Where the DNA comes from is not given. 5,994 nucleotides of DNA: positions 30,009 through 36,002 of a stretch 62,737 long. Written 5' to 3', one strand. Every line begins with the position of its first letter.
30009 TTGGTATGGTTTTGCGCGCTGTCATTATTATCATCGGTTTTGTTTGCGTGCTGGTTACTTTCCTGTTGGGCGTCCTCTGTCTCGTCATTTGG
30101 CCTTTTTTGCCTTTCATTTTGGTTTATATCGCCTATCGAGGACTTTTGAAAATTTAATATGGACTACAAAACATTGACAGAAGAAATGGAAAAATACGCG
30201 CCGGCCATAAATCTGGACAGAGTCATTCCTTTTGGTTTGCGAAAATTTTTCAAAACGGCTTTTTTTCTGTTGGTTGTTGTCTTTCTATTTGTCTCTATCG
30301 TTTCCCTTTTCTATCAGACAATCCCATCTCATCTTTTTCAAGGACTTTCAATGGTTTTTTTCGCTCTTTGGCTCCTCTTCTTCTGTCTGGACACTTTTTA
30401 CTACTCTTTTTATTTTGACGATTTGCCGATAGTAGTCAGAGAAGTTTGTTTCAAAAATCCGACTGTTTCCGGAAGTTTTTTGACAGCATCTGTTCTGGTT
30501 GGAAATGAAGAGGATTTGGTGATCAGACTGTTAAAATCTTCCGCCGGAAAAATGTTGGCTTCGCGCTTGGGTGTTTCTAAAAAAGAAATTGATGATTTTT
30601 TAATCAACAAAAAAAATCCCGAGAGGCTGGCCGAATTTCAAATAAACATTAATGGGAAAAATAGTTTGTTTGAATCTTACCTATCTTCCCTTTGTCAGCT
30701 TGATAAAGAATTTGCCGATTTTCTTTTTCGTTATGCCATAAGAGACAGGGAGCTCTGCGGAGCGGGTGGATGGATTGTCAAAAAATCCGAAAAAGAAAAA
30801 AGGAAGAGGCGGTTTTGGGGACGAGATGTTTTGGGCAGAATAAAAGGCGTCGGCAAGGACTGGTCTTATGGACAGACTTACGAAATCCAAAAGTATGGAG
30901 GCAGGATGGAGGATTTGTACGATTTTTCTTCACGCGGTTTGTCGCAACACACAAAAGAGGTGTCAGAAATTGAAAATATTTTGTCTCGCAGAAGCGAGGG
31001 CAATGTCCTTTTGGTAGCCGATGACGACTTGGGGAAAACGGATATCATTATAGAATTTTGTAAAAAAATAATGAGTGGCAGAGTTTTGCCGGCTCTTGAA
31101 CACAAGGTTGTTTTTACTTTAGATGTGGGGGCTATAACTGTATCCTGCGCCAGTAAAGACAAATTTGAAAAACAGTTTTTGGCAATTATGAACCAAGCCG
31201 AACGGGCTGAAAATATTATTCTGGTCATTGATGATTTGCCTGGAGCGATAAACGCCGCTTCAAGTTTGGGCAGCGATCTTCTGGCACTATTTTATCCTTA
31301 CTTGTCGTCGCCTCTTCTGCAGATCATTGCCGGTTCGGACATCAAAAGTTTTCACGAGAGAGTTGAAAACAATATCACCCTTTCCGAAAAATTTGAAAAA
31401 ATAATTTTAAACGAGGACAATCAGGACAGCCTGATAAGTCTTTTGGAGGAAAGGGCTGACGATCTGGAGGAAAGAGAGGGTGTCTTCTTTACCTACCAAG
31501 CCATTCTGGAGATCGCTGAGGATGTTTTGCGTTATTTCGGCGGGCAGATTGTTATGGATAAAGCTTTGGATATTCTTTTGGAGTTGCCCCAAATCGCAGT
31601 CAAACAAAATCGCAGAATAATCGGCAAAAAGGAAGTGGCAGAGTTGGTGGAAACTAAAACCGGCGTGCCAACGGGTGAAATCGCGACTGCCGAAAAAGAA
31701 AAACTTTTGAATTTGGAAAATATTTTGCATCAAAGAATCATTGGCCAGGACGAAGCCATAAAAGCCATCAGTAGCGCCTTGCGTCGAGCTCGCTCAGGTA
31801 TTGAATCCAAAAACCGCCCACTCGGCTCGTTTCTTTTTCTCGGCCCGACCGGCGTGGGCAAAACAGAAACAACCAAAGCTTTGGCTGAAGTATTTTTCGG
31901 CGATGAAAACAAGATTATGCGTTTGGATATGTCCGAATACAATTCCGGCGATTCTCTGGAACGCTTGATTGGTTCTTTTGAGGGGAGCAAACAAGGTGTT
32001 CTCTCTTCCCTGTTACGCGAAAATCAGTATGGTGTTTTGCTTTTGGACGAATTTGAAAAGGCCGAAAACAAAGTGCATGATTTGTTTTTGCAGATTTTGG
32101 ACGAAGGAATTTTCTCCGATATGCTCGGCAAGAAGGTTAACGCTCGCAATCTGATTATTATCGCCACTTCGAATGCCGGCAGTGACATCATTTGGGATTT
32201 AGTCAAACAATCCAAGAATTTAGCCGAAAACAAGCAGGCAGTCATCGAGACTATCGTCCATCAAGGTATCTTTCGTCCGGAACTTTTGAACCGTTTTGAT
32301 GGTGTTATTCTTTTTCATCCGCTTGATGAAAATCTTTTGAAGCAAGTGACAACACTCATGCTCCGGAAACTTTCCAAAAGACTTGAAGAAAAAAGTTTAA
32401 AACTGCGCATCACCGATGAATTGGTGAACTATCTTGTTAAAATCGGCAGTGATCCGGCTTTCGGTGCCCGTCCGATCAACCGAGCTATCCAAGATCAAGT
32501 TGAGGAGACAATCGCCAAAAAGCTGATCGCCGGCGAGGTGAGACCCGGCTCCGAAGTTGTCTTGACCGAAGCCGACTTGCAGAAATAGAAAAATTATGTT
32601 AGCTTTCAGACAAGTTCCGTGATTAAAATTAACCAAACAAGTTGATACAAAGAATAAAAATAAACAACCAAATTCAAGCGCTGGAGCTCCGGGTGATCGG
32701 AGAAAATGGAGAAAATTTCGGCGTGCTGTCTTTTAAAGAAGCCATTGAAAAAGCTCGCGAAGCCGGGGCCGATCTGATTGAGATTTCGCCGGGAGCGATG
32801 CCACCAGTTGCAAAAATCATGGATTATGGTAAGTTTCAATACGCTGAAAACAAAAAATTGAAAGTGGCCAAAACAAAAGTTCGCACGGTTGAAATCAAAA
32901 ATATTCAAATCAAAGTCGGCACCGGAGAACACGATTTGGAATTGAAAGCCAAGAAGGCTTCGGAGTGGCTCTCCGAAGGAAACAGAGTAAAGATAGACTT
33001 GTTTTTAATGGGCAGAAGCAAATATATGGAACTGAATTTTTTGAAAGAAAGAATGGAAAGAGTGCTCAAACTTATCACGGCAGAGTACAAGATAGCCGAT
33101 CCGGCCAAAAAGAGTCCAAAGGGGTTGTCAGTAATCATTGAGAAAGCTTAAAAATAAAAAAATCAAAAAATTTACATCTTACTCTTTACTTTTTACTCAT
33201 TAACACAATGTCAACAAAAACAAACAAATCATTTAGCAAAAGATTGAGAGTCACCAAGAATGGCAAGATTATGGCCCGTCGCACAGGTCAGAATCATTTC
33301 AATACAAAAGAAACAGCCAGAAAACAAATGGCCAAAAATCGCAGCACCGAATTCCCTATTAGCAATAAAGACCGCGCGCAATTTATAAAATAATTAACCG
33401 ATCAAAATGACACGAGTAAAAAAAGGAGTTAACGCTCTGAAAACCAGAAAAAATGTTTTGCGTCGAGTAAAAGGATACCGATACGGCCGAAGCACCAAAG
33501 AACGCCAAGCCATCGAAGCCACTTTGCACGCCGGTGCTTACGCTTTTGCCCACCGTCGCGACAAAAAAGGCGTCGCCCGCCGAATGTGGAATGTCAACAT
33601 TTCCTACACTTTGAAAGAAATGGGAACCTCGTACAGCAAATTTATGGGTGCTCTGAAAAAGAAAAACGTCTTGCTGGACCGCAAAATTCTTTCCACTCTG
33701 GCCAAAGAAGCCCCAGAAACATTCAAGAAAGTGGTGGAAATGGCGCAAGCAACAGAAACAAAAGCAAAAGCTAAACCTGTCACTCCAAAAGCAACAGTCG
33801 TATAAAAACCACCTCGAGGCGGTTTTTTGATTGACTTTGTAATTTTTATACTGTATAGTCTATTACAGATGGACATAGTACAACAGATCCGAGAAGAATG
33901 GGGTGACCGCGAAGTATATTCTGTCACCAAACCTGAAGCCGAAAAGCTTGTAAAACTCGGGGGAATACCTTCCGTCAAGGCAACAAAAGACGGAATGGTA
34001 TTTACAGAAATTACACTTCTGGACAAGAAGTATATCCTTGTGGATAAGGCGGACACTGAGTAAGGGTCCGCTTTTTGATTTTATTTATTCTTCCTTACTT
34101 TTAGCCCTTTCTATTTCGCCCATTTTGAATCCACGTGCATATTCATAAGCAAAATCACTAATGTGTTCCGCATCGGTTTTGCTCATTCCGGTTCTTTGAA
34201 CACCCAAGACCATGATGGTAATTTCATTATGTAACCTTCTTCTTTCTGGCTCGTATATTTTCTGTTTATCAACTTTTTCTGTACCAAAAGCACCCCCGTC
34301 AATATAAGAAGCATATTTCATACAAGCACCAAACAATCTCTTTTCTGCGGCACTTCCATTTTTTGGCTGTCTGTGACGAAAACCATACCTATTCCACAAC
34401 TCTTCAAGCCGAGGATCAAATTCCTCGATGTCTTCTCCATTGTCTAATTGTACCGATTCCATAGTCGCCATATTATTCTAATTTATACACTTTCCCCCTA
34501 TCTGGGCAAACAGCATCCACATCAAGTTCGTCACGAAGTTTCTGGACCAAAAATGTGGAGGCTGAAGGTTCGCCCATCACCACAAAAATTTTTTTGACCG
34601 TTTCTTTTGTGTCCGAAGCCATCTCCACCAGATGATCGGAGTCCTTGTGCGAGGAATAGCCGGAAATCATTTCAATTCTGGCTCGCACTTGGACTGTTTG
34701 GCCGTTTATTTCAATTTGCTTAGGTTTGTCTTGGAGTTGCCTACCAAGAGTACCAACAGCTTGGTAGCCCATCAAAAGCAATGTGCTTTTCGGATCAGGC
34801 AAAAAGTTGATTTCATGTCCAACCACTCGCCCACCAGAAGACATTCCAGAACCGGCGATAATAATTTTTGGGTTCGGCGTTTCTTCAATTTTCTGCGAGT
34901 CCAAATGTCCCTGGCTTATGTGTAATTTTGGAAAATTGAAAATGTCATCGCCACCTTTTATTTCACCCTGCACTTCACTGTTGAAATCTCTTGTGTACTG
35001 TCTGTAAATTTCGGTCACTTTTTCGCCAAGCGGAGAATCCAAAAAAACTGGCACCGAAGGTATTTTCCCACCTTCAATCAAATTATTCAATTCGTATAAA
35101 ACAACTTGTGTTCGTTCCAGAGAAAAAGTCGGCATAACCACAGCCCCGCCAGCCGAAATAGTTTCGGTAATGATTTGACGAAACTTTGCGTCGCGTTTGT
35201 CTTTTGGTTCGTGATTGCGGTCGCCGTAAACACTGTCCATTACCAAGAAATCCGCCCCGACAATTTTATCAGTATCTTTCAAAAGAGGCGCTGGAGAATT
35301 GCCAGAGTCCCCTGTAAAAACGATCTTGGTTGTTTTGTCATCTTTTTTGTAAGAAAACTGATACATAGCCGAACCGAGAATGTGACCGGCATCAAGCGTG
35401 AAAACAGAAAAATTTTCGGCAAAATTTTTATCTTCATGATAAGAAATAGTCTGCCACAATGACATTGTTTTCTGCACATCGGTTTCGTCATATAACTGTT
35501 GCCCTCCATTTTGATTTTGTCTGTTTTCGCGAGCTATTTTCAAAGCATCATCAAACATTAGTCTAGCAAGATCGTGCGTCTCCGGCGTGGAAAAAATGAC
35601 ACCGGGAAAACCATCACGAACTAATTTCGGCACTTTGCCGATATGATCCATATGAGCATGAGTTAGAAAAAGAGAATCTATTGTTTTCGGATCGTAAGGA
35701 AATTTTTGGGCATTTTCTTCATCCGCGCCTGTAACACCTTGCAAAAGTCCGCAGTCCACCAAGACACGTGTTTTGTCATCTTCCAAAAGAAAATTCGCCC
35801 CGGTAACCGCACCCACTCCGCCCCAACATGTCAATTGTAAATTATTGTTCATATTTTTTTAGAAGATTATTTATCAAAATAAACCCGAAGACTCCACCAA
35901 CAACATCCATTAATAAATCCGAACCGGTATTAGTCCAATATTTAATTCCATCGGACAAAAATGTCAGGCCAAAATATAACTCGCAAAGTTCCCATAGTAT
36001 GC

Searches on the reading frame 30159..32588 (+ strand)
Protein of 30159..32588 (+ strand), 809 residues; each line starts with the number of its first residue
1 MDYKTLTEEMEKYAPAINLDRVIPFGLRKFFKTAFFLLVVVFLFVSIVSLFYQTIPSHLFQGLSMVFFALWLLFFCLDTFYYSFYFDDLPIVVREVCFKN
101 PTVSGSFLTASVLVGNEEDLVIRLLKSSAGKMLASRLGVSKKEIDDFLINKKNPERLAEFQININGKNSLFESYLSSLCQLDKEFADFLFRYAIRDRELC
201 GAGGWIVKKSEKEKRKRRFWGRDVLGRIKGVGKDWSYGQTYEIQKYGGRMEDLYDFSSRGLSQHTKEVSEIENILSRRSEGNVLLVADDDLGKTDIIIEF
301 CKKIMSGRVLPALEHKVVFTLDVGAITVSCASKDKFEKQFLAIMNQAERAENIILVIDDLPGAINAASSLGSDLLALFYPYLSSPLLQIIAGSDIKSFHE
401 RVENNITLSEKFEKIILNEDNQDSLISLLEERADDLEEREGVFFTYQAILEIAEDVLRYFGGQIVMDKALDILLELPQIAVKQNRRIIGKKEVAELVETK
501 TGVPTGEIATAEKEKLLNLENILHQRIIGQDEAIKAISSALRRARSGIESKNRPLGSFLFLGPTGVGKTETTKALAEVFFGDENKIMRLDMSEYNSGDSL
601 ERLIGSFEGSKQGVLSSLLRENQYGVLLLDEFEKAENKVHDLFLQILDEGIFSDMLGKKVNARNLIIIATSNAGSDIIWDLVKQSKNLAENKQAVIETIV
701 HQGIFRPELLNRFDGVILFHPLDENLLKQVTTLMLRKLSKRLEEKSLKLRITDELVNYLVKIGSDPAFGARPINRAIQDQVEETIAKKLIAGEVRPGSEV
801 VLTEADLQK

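Call 69: search_protein_families(library=pfam, proteins=[window:30159-32588:+], max_evalue=0.00001)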
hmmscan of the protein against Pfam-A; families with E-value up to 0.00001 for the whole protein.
window:30159-32588:+ (809 aa): 5 families
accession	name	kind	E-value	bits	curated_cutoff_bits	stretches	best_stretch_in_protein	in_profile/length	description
PF07724.20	AAA_2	-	1.5e-38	132.9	27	1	553-714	1-164/166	AAA domain (Cdc48 subfamily)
PF10431.15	ClpB_D2-small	-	1.2e-22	80.2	21.9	1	722-801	1-80/81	C-terminal, D2-small domain, of ClpB protein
PF00004.35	AAA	-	6.9e-11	43.2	21.2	1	559-682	2-119/131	ATPase family associated with various cellular activities (AAA)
PF07728.20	AAA_5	-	8.4e-09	36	22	1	558-674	2-124/139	AAA domain (dynein-related subfamily)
PF00158.32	Sigma54_activat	-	9e-07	29.2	20.2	1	543-673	10-143/168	Sigma-54 interaction domain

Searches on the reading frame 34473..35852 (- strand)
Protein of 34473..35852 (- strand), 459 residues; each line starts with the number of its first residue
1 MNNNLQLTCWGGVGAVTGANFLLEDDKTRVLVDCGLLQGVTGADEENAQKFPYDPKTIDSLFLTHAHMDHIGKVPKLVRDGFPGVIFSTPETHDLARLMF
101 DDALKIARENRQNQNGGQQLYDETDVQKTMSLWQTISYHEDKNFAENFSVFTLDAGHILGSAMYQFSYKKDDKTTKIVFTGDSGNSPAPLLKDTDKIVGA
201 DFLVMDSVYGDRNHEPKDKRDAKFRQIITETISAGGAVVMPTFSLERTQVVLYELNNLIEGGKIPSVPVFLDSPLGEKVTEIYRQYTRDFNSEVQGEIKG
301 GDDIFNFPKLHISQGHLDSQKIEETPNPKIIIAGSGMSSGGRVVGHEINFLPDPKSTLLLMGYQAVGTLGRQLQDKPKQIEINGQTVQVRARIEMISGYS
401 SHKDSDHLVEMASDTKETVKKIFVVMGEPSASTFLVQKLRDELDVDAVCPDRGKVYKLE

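Call 69: search_protein_families(library=pfam, proteins=[window:34473-35852:-], max_evalue=0.00001)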
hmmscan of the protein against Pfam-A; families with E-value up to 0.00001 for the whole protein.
window:34473-35852:- (459 aa): 5 families
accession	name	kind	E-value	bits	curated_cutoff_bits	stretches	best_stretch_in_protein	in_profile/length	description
PF10996.14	Beta-Casp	-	8e-33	114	27.7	1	248-373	1-120/120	Beta-Casp domain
PF00753.33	Lactamase_B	-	4.6e-11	43.5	22.7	1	20-186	8-153/196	Metallo-beta-lactamase superfamily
PF16661.11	Lactamase_B_6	-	4.2e-10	39.8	27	1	22-171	1-154/193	Metallo-beta-lactamase superfamily domain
PF07521.17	RMMBL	-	3.5e-09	37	21.6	1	387-450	2-63/63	Zn-dependent metallo-hydrolase RNA specificity domain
PF12706.13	Lactamase_B_2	-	1.1e-07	32.1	27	1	28-212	1-170/200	Beta-lactamase superfamily domain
